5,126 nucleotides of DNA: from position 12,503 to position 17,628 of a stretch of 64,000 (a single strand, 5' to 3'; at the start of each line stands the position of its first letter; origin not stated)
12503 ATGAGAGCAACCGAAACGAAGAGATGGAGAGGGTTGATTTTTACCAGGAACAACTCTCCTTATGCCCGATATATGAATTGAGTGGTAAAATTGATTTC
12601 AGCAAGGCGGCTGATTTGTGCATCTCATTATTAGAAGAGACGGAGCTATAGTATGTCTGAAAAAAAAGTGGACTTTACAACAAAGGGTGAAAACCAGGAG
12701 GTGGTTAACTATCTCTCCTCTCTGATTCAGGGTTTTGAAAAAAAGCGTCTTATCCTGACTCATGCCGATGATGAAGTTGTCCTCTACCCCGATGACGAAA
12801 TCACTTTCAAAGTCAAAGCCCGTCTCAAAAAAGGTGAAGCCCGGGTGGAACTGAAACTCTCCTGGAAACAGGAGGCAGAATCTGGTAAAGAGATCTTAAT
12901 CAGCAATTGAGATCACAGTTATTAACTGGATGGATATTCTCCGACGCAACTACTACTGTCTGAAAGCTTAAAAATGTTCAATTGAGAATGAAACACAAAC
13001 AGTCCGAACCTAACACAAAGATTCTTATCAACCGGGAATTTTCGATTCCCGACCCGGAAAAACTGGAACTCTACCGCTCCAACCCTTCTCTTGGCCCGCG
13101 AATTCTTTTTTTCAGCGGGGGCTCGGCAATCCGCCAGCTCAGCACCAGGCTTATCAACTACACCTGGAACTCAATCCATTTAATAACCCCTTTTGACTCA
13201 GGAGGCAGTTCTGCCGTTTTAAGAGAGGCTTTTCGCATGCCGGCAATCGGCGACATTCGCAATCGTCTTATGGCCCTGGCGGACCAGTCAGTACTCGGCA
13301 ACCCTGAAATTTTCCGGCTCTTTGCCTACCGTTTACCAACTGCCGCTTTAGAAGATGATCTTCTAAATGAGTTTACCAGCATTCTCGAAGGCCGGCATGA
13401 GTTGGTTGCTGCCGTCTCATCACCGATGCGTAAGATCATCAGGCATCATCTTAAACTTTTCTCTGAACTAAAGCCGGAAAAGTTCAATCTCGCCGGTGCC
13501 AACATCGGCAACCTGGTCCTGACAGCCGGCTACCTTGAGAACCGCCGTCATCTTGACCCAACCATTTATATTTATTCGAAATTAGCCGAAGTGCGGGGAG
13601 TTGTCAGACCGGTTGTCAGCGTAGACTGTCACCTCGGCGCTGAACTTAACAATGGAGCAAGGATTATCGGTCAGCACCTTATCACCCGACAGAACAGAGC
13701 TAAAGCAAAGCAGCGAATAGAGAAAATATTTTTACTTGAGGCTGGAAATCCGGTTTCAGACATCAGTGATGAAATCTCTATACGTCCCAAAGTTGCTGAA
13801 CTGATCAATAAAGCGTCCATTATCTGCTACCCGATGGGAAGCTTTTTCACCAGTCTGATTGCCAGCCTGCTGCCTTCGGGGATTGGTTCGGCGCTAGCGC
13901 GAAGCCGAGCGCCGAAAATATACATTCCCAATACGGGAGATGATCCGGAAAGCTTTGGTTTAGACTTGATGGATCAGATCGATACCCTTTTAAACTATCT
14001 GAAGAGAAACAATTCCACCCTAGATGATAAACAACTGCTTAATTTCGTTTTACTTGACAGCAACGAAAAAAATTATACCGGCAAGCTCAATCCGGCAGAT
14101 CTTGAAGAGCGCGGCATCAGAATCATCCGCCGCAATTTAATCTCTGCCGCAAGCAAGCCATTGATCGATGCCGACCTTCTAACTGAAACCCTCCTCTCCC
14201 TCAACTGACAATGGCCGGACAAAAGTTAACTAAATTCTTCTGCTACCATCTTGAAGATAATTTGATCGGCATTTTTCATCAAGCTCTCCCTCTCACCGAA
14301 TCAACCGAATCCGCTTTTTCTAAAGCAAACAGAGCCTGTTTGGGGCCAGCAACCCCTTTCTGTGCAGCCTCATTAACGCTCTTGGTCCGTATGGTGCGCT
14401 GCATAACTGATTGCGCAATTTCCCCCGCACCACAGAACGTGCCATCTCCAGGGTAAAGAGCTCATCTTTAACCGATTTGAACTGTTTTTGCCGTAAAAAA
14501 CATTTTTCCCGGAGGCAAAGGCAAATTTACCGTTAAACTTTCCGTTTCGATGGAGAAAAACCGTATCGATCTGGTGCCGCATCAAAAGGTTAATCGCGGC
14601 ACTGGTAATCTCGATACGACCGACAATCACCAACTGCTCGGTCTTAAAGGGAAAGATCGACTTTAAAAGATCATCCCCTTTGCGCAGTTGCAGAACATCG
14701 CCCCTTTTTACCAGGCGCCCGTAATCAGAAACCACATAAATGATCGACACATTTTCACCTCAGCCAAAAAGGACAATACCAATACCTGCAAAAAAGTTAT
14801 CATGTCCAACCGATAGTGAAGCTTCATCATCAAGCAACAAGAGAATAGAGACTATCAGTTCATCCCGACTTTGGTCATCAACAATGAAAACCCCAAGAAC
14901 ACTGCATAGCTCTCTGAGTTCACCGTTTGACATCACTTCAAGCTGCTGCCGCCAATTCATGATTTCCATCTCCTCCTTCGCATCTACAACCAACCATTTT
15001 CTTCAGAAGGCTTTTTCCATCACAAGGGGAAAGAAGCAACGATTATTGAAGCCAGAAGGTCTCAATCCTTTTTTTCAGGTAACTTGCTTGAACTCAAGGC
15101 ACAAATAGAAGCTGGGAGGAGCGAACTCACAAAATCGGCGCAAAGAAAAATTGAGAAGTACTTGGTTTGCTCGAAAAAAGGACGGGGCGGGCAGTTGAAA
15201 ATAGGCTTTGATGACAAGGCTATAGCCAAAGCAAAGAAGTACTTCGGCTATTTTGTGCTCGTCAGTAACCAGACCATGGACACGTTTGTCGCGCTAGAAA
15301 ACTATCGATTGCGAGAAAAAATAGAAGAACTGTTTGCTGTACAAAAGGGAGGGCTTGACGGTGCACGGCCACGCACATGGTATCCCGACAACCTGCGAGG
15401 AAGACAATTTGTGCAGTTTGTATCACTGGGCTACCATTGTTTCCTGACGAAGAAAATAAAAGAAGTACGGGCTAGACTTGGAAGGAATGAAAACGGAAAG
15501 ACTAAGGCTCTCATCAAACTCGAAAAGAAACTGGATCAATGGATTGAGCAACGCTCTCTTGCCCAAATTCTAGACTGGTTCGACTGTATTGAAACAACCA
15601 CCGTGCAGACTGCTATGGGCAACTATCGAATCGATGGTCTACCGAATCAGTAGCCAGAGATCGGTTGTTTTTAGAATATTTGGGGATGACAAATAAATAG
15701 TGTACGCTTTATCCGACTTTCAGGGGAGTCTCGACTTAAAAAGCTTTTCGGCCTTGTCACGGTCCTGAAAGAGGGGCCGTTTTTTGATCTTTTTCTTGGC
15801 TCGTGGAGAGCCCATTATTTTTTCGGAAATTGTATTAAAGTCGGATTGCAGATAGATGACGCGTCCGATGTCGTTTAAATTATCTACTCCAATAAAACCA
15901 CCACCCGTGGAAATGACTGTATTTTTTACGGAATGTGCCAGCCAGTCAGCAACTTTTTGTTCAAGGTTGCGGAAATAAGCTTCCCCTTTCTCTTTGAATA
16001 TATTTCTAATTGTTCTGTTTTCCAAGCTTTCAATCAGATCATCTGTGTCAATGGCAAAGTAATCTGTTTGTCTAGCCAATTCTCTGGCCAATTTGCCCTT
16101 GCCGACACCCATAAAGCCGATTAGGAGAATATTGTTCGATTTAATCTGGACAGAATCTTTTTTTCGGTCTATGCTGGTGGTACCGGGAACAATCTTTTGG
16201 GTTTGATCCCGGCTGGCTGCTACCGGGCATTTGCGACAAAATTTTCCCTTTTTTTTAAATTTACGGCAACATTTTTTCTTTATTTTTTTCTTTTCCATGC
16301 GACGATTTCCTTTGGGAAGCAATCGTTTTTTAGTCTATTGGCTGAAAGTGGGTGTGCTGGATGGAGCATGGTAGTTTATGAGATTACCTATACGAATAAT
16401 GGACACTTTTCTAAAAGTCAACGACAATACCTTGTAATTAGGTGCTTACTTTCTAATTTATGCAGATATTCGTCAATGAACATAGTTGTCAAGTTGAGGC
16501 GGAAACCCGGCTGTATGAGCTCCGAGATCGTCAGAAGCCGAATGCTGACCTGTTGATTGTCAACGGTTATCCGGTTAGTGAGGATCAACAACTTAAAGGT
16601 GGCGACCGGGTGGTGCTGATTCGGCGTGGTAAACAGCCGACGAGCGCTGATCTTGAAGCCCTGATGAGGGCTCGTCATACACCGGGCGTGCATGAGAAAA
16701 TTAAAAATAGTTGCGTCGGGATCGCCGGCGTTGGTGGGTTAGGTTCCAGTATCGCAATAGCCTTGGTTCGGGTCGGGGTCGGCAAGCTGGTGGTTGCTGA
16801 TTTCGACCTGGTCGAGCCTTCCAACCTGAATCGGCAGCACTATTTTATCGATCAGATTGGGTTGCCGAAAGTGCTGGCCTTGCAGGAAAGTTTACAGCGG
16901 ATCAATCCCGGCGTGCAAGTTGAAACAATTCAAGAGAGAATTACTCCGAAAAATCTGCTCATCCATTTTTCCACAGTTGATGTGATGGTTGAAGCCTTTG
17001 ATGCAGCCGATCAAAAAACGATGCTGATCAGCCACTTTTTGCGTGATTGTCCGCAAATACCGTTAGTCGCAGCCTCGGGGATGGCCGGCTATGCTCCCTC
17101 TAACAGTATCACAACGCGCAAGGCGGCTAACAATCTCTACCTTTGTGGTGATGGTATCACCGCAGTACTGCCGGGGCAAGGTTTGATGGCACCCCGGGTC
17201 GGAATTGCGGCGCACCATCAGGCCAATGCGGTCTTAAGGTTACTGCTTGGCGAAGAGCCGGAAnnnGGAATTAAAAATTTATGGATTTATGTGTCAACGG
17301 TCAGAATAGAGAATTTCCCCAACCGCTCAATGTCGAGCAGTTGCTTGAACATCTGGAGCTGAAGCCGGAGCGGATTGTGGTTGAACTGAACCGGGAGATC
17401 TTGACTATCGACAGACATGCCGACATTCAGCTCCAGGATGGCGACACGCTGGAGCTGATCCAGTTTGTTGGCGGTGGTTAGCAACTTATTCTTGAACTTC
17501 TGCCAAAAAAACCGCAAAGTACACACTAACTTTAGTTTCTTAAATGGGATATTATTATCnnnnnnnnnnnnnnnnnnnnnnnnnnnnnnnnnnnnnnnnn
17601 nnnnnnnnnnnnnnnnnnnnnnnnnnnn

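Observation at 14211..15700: Decayed CRISPR-Cas/IS scar: cas1 N-terminal remnant next to an IS1634-like transposase fragment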

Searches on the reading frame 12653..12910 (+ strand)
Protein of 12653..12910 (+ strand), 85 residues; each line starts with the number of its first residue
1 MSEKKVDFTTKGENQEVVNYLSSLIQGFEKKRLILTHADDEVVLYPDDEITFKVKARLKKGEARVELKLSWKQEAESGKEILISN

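Call 8: search_protein_families(library=pfam, proteins=[window:12653-12910:+], max_evalue=1)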
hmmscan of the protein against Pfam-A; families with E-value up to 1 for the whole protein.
window:12653-12910:+ (85 aa): 2 families
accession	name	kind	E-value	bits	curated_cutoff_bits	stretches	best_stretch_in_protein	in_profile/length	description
PF20068.4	Amphi-Trp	-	1.9e-08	34.7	27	1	5-79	6-86/93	Amphi-Trp domain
PF24171.1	Fn3-III_PB4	-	0.039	14.3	27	1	49-81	7-38/125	Straight fiber protein PB4 third Fn3-like domain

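Call 9: search_protein_families(library=ncbifam, proteins=[window:12653-12910:+], max_evalue=1)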
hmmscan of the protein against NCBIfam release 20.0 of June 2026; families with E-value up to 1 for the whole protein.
window:12653-12910:+ (85 aa): 3 families
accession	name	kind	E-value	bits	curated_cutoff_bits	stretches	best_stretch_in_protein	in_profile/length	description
TIGR04354.1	amphi-Trp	subfamily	8.1e-16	58.1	31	1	12-72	7-67/67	amphi-Trp domain-containing protein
NF047443.1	CompRegAqLcpA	equivalog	0.038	13.7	300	1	17-72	129-183/189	complement regulator-acquiring protein LcpA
NF052345.1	S_layer_anammox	exception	0.19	9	1400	1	5-71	1518-1582/1596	Kustd1514 family S-layer glycoprotein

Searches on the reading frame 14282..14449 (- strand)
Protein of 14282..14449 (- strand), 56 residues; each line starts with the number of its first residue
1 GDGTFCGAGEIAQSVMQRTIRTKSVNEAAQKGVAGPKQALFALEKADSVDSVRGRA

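Call 8: search_protein_families(library=pfam, proteins=[window:14282-14449:-], max_evalue=1)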
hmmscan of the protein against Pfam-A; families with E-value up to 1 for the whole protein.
seq(56 aa): 0 families

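Call 9: search_protein_families(library=ncbifam, proteins=[window:14282-14449:-], max_evalue=1)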
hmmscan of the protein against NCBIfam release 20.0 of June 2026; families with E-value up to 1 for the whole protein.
seq(56 aa): 0 families

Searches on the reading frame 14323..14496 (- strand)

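Call 8: search_protein_families(library=pfam, proteins=[window:14323-14496:-], max_evalue=1)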
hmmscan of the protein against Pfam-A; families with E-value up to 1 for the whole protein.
seq(58 aa): 2 families
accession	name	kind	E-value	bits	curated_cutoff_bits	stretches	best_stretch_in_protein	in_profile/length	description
PF01867.21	Cas_Cas1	-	0.00085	19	22.3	1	1-31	83-113/283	CRISPR associated protein Cas1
PF17469.8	GP68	-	0.063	13.9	25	1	31-52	12-31/76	Gp68-like predicted RNA polymerase component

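Call 9: search_protein_families(library=ncbifam, proteins=[window:14323-14496:-], max_evalue=1)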
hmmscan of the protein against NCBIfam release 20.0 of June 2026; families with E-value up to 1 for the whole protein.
seq(58 aa): 4 families
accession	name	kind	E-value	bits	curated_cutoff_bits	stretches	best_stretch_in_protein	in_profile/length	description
NF049935.1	cas4g_cas1g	exception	0.00039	19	560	1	1-30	299-328/546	CRISPR-associated endonuclease Cas4g/Cas1g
TIGR03640.1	cas1_DVULG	exception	0.0014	17.9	385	1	1-30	88-117/340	type I-C CRISPR-associated endonuclease Cas1c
TIGR00287.1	cas1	equivalog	0.0089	15.1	71.7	1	2-31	86-115/327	CRISPR-associated endonuclease Cas1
TIGR03983.1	cas1_MYXAN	equivalog_domain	0.044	12.7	358.05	1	2-31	96-125/347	type I-MYXAN CRISPR-associated endonuclease Cas1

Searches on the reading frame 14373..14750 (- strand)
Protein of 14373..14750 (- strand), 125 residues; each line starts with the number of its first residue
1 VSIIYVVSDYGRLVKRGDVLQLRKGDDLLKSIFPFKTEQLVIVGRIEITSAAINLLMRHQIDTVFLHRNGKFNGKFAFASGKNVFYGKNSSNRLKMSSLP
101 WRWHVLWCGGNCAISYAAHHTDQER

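Call 8: search_protein_families(library=pfam, proteins=[window:14373-14750:-], max_evalue=1)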
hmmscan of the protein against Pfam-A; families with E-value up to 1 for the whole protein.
window:14373-14750:- (125 aa): 1 family
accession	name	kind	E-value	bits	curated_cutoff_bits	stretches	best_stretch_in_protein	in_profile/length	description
PF01867.21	Cas_Cas1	-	6.3e-12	45.7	22.3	1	5-86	2-83/283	CRISPR associated protein Cas1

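Call 9: search_protein_families(library=ncbifam, proteins=[window:14373-14750:-], max_evalue=1)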
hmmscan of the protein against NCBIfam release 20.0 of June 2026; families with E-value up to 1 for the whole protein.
window:14373-14750:- (125 aa): 6 families
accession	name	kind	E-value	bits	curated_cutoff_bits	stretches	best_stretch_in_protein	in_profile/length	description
TIGR00287.1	cas1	equivalog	1.1e-11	44.5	71.7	1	6-85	3-84/327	CRISPR-associated endonuclease Cas1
TIGR04093.1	cas1_CYANO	exception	8.3e-09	34.8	385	1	3-85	2-88/334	type I-D CRISPR-associated endonuclease Cas1d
NF049935.1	cas4g_cas1g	exception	8.6e-09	34.4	560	1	3-84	216-297/546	CRISPR-associated endonuclease Cas4g/Cas1g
TIGR03640.1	cas1_DVULG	exception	1.6e-05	24.2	385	1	4-86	6-88/340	type I-C CRISPR-associated endonuclease Cas1c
TIGR03641.1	cas1_HMARI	exception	0.00044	19.7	304.1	1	5-77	4-74/324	type I-B CRISPR-associated endonuclease Cas1b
TIGR03983.1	cas1_MYXAN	equivalog_domain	0.0036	16.3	358.05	1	3-80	13-90/347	type I-MYXAN CRISPR-associated endonuclease Cas1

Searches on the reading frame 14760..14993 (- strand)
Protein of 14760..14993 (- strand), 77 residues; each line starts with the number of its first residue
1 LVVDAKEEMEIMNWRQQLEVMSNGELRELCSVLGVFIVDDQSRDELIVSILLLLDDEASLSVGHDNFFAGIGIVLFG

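Call 8: search_protein_families(library=pfam, proteins=[window:14760-14993:-], max_evalue=1)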
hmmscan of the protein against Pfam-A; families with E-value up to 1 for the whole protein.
window:14760-14993:- (77 aa): 1 family
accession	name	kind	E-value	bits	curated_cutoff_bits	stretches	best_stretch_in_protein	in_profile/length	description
PF23435.1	DUF7121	-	0.069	13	29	1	4-31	128-155/307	Family of unknown function (DUF7121)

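Call 9: search_protein_families(library=ncbifam, proteins=[window:14760-14993:-], max_evalue=1)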
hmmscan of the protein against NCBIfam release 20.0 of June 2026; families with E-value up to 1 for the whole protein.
window:14760-14993:- (77 aa): 1 family
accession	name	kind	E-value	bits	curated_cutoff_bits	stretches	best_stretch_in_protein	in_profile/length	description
NF002240.0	PRK01146.2-4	equivalog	0.12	12.5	73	1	11-46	4-39/85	DNA-directed RNA polymerase subunit L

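Call 33: find_homologous_proteins(query=window:14763-14993:-, max_evalue=0.1)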
Query window:14763-14993:- (77 aa): 1 proteins with E <= 0.1 among 2 candidates.
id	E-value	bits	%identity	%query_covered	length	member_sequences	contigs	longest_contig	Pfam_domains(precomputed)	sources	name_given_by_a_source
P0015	3.7e-34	133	100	86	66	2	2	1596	-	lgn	-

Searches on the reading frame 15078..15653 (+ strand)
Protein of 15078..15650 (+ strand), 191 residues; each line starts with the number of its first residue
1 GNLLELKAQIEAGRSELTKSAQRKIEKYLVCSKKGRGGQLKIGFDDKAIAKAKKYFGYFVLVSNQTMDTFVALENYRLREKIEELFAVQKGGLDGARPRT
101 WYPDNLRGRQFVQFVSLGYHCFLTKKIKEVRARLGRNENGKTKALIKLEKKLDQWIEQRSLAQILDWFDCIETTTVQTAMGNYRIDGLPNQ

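Call 8: search_protein_families(library=pfam, proteins=[window:15084-15653:+], max_evalue=1)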
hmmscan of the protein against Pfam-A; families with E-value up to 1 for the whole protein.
window:15084-15653:+ (189 aa): 0 families

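Call 9: search_protein_families(library=ncbifam, proteins=[window:15084-15653:+], max_evalue=1)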
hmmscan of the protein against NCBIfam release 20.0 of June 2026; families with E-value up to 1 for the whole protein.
window:15084-15653:+ (189 aa): 2 families
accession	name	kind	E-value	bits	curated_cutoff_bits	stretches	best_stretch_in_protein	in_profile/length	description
NF033559.2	transpos_IS1634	equivalog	5.8e-27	94.9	100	1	4-174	305-455/483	IS1634 family transposase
NF033591.1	transpos_IS4_2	equivalog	0.026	13.7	152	1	14-90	181-247/340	IS4 family transposase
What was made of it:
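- Checked: ORF 15084..15653(+) matches NCBIfam NF033559 IS1634-family transposase positions 305-455/483 (E 5.8e-27, call 9).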

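Call 80: search_dna_similar(query=window:15078-15650:+, collection=plasmids, mode=protein, max_rows=8)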
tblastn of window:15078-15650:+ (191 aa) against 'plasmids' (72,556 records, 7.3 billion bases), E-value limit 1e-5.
Records with a match: 2; places in all: 2; records where one place covers at least 80% of the query: 0.
Best place of each record, by identity: <60% 2.
By first word of the organism name: Carnobacterium 1; Aliarcobacter 1.
By predicted mobility (MOB-suite, as given by PLSDB): non-mobilizable 1; mobilizable 1.
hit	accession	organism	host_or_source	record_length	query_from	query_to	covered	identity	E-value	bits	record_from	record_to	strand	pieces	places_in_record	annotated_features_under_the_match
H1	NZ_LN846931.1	Carnobacterium maltaromaticum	-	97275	36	149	60%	38.6%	9e-9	61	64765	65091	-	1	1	none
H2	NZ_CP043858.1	Aliarcobacter cibarius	cell culture,Poultry carcass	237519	3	129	66%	31.5%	1e-11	70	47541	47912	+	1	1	IS1634 family transposase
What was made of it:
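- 15079..15653 (+): 3' fragment of an IS1634-family transposase gene, about residues 300-483. The listed ORF starts at TTG 15084, which is only an ORF-finder start. The 5' two thirds of the gene are missing. NCBIfam NF033559 positions 305-455/483, E 5.8e-27 (call 9). tblastn hit to an annotated IS1634 family transposase on plasmid NZ_CP043858.1 (call 80).
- Checked: By tblastn it also matches a plasmid gene annotated as IS1634 family transposase (call 80).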

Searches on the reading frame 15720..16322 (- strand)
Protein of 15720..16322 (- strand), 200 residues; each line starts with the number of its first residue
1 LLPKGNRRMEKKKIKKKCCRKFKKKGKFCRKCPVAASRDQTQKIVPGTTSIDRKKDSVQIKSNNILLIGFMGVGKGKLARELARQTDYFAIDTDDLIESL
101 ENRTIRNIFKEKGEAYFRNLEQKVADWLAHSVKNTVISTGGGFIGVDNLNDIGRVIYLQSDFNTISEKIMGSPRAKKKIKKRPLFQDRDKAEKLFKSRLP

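Call 8: search_protein_families(library=pfam, proteins=[window:15720-16322:-], max_evalue=1)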
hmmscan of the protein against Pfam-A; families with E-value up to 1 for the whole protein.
window:15720-16322:- (200 aa): 9 families
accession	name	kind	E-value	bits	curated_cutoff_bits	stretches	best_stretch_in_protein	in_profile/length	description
PF01202.28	SKI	-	2.8e-25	89.7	22.1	1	71-194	1-120/159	Shikimate kinase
PF13238.12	AAA_18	-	1.3e-05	26.1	29.4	1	65-180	1-119/128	AAA domain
PF13671.12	AAA_33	-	4.3e-05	24.3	27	1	65-131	2-62/143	AAA domain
PF00004.35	AAA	-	0.013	16.3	21.2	1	65-111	1-52/131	ATPase family associated with various cellular activities (AAA)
PF13191.12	AAA_16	-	0.042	14.8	32.6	1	62-124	23-98/167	AAA ATPase domain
PF25201.1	nSTAND6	-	0.073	13.5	27.7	1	61-110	16-65/148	Novel STAND NTPase 6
PF13207.12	AAA_17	-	0.081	13.6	27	1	69-121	2-50/136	AAA domain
PF01712.25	dNK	-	0.091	12.9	27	0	88-137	128-176/203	Deoxynucleoside kinase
PF02367.23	TsaE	-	0.15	12.4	26.6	1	61-87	20-46/128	Threonylcarbamoyl adenosine biosynthesis protein TsaE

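Call 9: search_protein_families(library=ncbifam, proteins=[window:15720-16322:-], max_evalue=1)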
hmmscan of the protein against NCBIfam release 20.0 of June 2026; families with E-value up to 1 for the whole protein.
window:15720-16322:- (200 aa): 23 families
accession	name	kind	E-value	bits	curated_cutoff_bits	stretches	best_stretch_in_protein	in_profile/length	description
NF010553.0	PRK13947.1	equivalog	7.9e-25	88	204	1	63-194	2-129/173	shikimate kinase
NF010552.0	PRK13946.1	equivalog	1.3e-22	80.3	186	1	54-194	15-151/198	shikimate kinase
NF010555.0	PRK13949.1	equivalog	1.6e-21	77.2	180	1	64-192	3-128/175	shikimate kinase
NF010554.0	PRK13948.1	equivalog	1.6e-20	73.5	217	1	62-193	10-136/192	shikimate kinase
NF040667.1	hom_kin_desulfo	exception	3.4e-20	72.6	197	1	64-174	2-114/163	homoserine kinase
NF010556.0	PRK13951.1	equivalog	6.1e-18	64.9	560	1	64-174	2-114/492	bifunctional shikimate kinase AroK/3-dehydroquinate synthase AroB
NF002988.0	PRK03731.1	equivalog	3.5e-17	62.7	161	1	63-177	3-119/174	shikimate kinase AroL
NF003456.0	PRK05057.1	equivalog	7.7e-17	61.7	195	1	61-194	3-132/173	shikimate kinase AroK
NF006015.0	PRK08154.1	subfamily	9.9e-12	44.6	204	1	37-144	111-218/314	anaerobic benzoate catabolism transcriptional regulator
NF006610.0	PRK09169.1-4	subfamily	1.5e-10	38.4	4299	1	62-150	2865-2952/3056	hypothetical protein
NF010627.0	PRK14021.1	equivalog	3.5e-10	38.9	565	1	62-197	6-143/542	bifunctional shikimate kinase/3-dehydroquinate synthase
NF001866.0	PRK00625.1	equivalog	8.8e-07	29.2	142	1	64-169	2-113/173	shikimate kinase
NF003745.1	PRK05342.1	equivalog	0.00011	21.2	359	1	52-87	99-134/418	ATP-dependent Clp protease ATP-binding subunit ClpX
TIGR00382.1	clpX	equivalog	0.0011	18.1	370.75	1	53-88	108-143/414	ATP-dependent protease ATP-binding subunit ClpX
NF042959.1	IteA_antiphage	equivalog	0.0096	15.1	510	1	52-108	115-173/367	anti-phage ATPase IteA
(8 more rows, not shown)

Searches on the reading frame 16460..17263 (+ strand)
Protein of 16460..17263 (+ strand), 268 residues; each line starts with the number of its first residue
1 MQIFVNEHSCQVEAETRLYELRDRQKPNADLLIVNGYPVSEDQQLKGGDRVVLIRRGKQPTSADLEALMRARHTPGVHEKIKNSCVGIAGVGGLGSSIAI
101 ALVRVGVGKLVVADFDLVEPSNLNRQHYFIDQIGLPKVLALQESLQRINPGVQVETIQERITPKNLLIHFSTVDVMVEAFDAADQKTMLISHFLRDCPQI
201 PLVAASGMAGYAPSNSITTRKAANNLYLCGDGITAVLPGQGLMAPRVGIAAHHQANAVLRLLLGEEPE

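Call 79: search_protein_families(library=ncbifam, proteins=[window:16460-17263:+], max_evalue=0.00001)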
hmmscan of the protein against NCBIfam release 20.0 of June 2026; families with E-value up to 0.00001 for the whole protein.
window:16460-17263:+ (268 aa): 21 families
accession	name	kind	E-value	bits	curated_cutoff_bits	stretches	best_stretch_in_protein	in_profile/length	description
NF006395.0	PRK08644.1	equivalog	3e-84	282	159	1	55-266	2-213/215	sulfur carrier protein ThiS adenylyltransferase ThiF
TIGR02354.1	thiF_fam2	equivalog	1.6e-72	243.6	152.2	1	64-262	2-200/200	thiamine biosynthesis protein ThiF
TIGR02356.1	adenyl_thiF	equivalog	3.2e-28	98.5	275.25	1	79-262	17-203/203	thiazole biosynthesis adenylyltransferase ThiF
NF009123.0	PRK12475.1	subfamily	2.2e-23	83.1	510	1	78-265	19-209/338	MoeB/ThiF family adenylyltransferase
NF004281.0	PRK05690.1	subfamily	1.2e-22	80.4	266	1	78-262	27-213/250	molybdopterin-synthase adenylyltransferase MoeB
TIGR02355.1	moeB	equivalog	5.6e-22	78.3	376.55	1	78-262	19-205/240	molybdopterin-synthase adenylyltransferase MoeB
NF006444.0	PRK08762.1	equivalog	2.8e-21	75.6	449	1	79-186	143-251/387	molybdopterin-synthase adenylyltransferase MoeB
NF006077.0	PRK08223.1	equivalog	3.4e-21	75.5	266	1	78-183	23-129/296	hypothetical protein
NF004111.0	PRK05600.1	equivalog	1.5e-19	70.4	437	1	78-203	36-160/371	ThiF family adenylyltransferase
NF006204.0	PRK08328.1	equivalog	6.1e-19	68.5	339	1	78-213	22-159/231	hypothetical protein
NF011424.0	PRK14851.1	subfamily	2.8e-18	65.3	1170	1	74-182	34-143/679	hypothetical protein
NF011696.0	PRK15116.1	equivalog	5.7e-18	65.5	304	1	82-216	29-163/268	tRNA cyclic N6-threonylcarbamoyladenosine(37) synthase TcdA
NF047750.1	SAMPActivE1UbaA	equivalog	2.4e-17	63.2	450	1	76-187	25-137/270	SAMP-activating enzyme E1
NF005646.0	PRK07411.1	equivalog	4.5e-16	59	633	1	79-182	34-138/390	molybdopterin-synthase adenylyltransferase MoeB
NF005902.0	PRK07878.1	equivalog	5.9e-16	58.3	647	1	79-182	38-142/392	adenylyltransferase/sulfurtransferase MoeZ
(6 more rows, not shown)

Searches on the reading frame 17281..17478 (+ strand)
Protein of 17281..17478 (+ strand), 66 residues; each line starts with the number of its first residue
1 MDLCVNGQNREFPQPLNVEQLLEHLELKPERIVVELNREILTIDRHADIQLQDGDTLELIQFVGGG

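Call 79: search_protein_families(library=ncbifam, proteins=[window:17281-17478:+], max_evalue=0.00001)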
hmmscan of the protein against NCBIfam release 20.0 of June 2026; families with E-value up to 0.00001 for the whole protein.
window:17281-17478:+ (66 aa): 1 family
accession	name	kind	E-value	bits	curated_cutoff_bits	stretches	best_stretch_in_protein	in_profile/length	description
TIGR01683.1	thiS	equivalog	1e-20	73.8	37.45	1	4-66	2-64/64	sulfur carrier protein ThiS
